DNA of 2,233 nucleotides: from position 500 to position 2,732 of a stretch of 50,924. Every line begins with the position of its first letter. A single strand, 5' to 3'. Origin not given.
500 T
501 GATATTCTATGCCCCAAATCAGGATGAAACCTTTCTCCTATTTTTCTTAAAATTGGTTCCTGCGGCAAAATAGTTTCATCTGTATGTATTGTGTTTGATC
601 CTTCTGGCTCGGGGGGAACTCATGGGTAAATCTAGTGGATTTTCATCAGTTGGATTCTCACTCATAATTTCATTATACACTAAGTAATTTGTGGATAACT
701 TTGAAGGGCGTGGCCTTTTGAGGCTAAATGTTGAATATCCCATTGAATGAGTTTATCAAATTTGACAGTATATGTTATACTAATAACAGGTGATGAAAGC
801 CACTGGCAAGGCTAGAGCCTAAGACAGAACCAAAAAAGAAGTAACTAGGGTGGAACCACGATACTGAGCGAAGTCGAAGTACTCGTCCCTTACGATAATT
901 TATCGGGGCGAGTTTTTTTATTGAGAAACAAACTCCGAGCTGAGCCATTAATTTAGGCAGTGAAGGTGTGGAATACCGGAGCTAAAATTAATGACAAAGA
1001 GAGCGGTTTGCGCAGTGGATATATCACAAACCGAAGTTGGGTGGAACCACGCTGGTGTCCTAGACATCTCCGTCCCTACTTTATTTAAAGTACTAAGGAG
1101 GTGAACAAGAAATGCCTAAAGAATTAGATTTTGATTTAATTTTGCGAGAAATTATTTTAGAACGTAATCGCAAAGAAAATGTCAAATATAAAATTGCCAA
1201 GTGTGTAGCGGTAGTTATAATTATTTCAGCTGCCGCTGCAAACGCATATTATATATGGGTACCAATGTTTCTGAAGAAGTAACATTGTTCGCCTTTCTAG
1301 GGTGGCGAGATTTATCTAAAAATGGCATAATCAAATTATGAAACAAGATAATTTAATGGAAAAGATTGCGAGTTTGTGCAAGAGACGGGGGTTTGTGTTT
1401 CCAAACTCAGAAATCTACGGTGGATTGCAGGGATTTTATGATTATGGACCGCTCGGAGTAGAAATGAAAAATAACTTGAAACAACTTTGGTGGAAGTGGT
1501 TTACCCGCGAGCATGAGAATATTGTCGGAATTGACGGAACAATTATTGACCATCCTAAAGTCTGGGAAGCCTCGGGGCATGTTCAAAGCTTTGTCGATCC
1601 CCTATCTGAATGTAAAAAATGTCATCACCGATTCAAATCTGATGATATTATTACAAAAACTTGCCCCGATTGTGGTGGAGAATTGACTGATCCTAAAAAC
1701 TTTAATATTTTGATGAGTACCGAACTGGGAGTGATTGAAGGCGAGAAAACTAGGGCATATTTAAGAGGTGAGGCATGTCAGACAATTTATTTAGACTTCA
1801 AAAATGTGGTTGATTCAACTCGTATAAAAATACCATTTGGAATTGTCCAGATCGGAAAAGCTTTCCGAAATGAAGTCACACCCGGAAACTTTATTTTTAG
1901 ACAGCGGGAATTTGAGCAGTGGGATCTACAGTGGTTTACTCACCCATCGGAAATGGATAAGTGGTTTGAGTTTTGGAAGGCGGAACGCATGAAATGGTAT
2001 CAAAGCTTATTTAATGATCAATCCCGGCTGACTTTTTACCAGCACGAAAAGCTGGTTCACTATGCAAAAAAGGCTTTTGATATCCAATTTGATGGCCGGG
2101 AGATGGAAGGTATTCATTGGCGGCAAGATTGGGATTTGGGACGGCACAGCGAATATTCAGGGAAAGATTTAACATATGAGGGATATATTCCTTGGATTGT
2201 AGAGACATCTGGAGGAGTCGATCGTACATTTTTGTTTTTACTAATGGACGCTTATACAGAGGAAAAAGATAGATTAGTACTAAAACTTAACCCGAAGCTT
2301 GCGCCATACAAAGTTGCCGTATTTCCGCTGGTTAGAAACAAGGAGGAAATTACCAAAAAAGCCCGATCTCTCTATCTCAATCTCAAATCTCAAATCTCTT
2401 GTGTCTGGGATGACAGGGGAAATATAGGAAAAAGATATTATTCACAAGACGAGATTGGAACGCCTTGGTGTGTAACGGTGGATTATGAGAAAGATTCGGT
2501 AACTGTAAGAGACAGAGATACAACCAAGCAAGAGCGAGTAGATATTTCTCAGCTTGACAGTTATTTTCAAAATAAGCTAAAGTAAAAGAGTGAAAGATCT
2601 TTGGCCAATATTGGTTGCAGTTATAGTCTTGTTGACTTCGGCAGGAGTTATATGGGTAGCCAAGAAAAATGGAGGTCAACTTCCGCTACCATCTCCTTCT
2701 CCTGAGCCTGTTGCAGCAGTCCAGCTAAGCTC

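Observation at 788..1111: Two tandem glycine T-box leaders: one terminator-type, one apparently SD-sequestering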

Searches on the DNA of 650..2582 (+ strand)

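Call 3: search_rna_families(source=window, start=650, end=1400, threshold=evalue, max_evalue=10, show_alignments=6)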
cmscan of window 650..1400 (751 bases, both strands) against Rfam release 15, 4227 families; matches with E-value up to 10: 5.
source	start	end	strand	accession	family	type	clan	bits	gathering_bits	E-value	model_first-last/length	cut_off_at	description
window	951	1080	+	RF00230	T-box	Cis-reg; leader;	-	35.3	93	4.2e-06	1-219/219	no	T-box leader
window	663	893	+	RF00230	T-box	Cis-reg; leader;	-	21.2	93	0.017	1-219/219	no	T-box leader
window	1133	1251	+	RF02315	TtnuHACA8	Gene; snRNA; snoRNA; HACA-box;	-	19.3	50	2.6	1-130/130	no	Tetrahymena snoRNA TtnuHACA8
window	1182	1268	+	RF00201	snoZ278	Gene; snRNA; snoRNA; CD-box;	-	16.8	36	1.5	1-115/115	no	Small nucleolar RNA Z278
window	1199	1245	+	RF00811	mir-84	Gene; miRNA;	-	13.4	60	6.5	1-75/75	no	mir-84 microRNA precursor family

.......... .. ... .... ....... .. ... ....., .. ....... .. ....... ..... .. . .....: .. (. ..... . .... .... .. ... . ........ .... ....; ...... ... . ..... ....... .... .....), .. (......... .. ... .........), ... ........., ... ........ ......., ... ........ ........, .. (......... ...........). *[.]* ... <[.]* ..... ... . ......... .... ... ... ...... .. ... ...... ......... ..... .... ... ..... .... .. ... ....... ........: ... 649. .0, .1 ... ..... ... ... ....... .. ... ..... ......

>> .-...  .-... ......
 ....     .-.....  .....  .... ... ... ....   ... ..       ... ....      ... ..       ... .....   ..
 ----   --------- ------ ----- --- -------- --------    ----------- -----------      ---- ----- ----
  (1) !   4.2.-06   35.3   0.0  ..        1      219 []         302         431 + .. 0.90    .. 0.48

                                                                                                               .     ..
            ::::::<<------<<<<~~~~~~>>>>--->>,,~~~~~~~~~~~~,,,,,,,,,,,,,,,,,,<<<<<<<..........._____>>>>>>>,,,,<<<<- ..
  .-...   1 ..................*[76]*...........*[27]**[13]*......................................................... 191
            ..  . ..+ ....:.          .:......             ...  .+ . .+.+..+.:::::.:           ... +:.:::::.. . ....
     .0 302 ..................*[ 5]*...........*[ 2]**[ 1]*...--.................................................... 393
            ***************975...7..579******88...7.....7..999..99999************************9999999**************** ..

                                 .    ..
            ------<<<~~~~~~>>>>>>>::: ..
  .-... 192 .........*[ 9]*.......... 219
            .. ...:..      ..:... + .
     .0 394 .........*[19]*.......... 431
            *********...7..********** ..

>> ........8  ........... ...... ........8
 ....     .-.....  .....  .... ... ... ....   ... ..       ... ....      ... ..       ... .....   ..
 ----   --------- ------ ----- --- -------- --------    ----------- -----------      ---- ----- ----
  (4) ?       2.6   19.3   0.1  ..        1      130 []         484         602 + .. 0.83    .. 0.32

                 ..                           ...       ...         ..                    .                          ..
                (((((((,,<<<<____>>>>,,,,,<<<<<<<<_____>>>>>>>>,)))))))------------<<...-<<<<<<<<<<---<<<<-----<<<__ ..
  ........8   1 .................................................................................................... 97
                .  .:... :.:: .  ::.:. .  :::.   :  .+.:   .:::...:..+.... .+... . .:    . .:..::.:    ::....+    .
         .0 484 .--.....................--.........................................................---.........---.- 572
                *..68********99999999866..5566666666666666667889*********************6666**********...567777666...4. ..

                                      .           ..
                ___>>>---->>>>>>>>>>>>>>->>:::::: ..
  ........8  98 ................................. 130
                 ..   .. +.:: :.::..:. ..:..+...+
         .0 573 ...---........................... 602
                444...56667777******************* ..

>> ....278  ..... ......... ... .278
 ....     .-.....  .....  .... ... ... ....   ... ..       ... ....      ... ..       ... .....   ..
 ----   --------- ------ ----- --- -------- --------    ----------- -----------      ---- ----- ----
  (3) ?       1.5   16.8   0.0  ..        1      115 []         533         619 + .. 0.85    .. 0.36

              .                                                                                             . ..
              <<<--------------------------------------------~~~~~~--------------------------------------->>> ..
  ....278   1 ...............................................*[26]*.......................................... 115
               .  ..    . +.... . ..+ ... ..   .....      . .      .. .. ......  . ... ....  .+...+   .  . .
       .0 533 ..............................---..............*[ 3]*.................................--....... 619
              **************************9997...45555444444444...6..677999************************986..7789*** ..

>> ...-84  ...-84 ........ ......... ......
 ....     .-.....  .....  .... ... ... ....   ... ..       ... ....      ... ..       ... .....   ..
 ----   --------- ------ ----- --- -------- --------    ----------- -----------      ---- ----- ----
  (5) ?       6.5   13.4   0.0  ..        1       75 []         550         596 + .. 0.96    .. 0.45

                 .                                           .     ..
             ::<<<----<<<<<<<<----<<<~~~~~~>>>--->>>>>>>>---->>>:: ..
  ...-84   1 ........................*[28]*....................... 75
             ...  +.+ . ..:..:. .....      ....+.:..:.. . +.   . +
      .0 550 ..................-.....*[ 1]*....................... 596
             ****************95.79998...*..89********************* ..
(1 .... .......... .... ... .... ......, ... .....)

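Call 43: search_with_rna_model(model_id=R1, sources=[L001, L002, L003, L004, L005, L006, L007, L008, L009, L010, L011, L012, L013, L014, L015, L016, L017, L018, L019, L020, L021, L022, L023, L024, L025, L026, L027, L028, L029, L030, L031, L032, L033, L034, L035, L036, L037, L038, L039, L040, L041, L042, L043, L044, L045, L046, L047, L048, L049, L050, L051, L052, L053, L054, L055, L056, L057, L058, L059, L060, L061, L062, L063, L064, L065, L066, L067, L068, L069, L070, L071, L072, L073, L074, L075, L076, L077, L078, L079, L080], max_evalue=1)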
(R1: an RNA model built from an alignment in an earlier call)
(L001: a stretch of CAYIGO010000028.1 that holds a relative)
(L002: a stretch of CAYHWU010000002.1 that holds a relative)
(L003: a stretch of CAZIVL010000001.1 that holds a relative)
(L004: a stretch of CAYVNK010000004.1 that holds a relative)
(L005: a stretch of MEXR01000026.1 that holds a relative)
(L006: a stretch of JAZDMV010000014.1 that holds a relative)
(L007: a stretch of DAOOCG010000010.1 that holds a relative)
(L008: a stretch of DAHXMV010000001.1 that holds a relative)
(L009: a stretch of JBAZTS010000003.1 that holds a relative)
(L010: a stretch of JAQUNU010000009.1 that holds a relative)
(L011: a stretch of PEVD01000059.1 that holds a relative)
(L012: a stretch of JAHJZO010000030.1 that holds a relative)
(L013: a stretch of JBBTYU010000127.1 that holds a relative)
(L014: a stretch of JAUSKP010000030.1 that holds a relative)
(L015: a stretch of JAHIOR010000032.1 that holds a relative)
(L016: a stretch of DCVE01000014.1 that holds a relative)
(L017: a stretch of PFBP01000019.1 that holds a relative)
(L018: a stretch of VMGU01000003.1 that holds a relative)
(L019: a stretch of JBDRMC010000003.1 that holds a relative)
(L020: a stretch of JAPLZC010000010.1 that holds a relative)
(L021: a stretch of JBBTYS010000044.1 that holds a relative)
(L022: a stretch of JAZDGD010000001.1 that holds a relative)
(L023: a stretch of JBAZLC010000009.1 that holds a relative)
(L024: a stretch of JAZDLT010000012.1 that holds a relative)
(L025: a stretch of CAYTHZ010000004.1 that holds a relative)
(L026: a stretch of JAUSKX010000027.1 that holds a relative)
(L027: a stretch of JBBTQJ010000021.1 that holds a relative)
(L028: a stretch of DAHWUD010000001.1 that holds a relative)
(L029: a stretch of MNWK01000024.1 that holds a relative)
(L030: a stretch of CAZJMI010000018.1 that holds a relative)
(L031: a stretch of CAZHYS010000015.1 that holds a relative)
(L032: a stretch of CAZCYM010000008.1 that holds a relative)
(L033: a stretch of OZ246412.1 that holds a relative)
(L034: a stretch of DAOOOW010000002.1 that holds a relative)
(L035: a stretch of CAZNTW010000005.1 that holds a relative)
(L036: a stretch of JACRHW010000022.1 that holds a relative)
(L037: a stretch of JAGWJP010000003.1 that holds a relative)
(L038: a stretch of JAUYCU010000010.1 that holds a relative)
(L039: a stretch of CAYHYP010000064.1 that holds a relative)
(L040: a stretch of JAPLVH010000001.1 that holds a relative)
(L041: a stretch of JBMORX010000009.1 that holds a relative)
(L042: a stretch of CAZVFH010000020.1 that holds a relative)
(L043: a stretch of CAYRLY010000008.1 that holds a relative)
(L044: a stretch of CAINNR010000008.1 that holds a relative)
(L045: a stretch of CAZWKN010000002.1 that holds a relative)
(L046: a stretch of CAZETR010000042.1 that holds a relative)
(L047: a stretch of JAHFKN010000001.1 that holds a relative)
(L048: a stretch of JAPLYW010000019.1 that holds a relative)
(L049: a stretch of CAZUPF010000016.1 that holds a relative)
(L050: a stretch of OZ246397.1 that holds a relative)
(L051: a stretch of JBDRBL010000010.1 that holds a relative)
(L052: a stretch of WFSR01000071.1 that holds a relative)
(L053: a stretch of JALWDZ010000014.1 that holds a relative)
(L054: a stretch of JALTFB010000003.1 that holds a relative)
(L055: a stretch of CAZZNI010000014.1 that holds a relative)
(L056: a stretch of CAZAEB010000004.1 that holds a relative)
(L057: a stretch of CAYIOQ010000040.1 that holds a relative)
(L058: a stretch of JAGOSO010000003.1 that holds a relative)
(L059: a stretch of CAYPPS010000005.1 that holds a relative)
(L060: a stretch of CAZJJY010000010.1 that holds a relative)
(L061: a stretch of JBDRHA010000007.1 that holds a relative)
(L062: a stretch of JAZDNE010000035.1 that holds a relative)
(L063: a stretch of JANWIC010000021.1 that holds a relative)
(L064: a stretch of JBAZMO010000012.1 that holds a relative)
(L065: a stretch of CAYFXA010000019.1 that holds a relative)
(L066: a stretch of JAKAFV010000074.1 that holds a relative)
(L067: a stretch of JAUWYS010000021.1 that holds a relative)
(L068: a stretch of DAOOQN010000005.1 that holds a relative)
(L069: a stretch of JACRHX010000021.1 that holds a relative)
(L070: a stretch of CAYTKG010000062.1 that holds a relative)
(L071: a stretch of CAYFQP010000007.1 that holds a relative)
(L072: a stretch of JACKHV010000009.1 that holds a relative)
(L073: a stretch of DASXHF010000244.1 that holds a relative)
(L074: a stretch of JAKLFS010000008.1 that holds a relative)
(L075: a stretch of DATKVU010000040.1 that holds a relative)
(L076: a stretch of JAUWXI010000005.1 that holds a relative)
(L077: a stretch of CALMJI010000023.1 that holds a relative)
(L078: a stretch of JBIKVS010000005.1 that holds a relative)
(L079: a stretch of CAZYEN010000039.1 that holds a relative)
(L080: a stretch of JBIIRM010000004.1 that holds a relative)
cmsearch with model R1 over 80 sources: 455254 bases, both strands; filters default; matches with E-value up to 1: 11.
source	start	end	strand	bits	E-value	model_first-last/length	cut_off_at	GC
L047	553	670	+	98.4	2.1e-22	1-115/115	no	0.47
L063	2120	2242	+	68.2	9.2e-15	1-115/115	no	0.46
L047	369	492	+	65.6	4.2e-14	1-115/115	no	0.44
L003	2370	2460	+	55.6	1.4e-11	1-115/115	no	0.48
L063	2265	2384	+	51.3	1.7e-10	1-115/115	no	0.43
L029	414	504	-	18.1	0.041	1-115/115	no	0.33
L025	5462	5543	-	13.9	0.47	1-115/115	no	0.26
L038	1358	1463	+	13.3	0.66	1-115/115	no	0.37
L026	600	693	-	12.8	0.91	1-115/115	no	0.32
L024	1224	1354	+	12.7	0.94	1-115/115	no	0.44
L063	3808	3892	+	12.6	1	1-115/115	no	0.42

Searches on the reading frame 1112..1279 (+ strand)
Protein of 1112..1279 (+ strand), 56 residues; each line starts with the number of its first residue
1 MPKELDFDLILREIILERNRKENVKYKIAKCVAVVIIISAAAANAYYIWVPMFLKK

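Call 57: find_homologous_proteins(query=window:1112-1279:+, max_evalue=0.01)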
Query window:1112-1279:+ (56 aa): 3 proteins with E <= 0.01 among 3 candidates.
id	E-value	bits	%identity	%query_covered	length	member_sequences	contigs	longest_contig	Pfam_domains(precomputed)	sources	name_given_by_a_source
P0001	4.6e-28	112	100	100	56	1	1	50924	-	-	-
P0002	2.7e-20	88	77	100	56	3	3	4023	-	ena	-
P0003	3.6e-18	82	71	100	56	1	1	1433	-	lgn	-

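Call 58: find_encoding_contigs(protein=P0002, flank=1500, max_places=3)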
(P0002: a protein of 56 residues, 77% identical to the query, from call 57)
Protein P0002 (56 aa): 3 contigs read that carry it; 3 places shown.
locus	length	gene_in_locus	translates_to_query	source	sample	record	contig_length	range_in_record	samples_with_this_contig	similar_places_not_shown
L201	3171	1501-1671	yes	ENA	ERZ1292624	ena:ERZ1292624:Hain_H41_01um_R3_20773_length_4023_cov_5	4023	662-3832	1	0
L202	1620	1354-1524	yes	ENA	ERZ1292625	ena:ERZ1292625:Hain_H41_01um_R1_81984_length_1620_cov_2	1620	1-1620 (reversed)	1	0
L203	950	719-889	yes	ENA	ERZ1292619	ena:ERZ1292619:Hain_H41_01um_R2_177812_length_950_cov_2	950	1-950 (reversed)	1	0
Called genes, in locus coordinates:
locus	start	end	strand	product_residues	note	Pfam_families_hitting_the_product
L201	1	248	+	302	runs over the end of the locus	?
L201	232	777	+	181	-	PF11967:RecO_N, PF02565:RecO_C (weak)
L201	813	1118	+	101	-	-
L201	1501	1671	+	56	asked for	-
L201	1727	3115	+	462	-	PF00587:tRNA-synt_2b (weak), PF03129:HGTP_anticodon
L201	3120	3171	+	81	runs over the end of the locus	?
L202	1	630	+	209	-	?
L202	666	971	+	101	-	-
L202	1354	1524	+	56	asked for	-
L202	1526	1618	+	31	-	?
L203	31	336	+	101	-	-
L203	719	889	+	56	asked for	-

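Call 59: find_encoding_contigs(protein=P0003, flank=1500, max_places=3)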
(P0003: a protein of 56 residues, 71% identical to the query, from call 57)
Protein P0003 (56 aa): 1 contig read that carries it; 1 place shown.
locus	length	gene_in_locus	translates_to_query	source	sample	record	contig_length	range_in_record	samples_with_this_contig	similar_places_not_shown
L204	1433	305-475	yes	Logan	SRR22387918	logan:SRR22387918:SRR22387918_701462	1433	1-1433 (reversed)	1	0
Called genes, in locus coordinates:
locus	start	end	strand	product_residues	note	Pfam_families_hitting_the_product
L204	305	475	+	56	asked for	-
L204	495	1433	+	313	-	?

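Call 94: search_protein_families(library=pfam, proteins=[window:1112-1279:+], max_evalue=0.001)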
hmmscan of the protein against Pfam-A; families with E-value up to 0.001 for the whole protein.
window:1112-1279:+ (56 aa): 0 families
